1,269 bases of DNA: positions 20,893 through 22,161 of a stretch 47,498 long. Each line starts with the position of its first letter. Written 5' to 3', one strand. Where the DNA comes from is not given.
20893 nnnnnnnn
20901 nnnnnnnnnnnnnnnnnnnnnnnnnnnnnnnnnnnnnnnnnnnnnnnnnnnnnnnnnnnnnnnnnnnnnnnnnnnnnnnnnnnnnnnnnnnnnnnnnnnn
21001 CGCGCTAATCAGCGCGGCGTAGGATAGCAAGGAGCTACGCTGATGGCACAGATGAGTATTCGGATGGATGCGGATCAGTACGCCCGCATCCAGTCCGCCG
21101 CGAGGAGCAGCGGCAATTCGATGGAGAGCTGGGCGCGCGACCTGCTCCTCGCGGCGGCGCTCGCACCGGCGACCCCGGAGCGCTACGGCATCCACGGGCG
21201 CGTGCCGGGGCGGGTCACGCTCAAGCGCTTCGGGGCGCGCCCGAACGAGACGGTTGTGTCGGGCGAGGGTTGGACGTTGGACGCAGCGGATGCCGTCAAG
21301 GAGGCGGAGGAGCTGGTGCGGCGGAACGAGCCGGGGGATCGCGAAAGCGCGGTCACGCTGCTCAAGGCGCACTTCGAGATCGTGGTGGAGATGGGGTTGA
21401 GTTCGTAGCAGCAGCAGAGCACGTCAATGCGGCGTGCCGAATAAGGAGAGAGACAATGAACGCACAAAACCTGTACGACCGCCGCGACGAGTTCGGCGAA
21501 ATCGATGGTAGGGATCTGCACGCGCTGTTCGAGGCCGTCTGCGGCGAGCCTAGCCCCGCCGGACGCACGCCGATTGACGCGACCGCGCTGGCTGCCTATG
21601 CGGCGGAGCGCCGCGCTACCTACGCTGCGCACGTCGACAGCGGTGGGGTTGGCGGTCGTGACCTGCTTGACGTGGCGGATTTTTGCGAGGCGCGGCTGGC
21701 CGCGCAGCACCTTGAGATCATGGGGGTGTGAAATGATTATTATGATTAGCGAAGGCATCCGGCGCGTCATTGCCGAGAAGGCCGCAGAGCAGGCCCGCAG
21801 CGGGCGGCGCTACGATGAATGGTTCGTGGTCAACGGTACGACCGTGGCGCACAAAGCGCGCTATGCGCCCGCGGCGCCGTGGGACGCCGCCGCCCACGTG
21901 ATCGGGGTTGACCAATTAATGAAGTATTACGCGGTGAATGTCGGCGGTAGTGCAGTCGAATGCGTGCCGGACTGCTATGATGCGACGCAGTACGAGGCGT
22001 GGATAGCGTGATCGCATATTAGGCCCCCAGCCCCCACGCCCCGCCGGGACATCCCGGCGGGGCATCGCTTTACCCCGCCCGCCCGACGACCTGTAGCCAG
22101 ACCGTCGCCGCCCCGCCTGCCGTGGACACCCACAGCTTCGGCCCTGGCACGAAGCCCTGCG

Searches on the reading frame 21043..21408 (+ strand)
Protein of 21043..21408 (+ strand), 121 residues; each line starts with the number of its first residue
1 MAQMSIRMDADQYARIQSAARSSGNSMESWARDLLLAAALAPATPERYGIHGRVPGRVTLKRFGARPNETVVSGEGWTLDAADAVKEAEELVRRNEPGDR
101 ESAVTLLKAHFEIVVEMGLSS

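Call 62: search_protein_families(library=pfam, proteins=[window:21043-21408:+], max_evalue=0.1)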
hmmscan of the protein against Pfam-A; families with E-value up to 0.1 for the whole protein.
window:21043-21408:+ (121 aa): 3 families
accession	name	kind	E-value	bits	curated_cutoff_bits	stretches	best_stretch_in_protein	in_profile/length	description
PF21983.2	NikA-like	-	0.00037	21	27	1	3-46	6-49/72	Mobilization protein NikA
PF22513.2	FitA-like_RHH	-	0.004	17.5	27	1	7-39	6-39/39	Antitoxin FitA-like, ribbon-helix-helix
PF19807.5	DUF6290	-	0.076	13.7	27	0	1-36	1-36/72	Family of unknown function (DUF6290)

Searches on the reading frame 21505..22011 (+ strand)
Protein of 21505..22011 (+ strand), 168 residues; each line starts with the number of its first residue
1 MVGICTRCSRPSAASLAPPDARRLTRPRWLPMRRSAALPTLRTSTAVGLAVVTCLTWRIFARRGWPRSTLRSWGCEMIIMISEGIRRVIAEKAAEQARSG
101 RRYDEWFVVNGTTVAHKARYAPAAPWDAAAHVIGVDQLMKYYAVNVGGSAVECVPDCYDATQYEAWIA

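Call 62: search_protein_families(library=pfam, proteins=[window:21505-22011:+], max_evalue=0.1)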
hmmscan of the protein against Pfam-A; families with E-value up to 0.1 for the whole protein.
window:21505-22011:+ (168 aa): 1 family
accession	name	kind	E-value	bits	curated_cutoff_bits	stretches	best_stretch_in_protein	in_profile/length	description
PF18613.6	TrkA_TMD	-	0.008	16.3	25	1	44-55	3-14/22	Tyrosine kinase receptor A trans-membrane domain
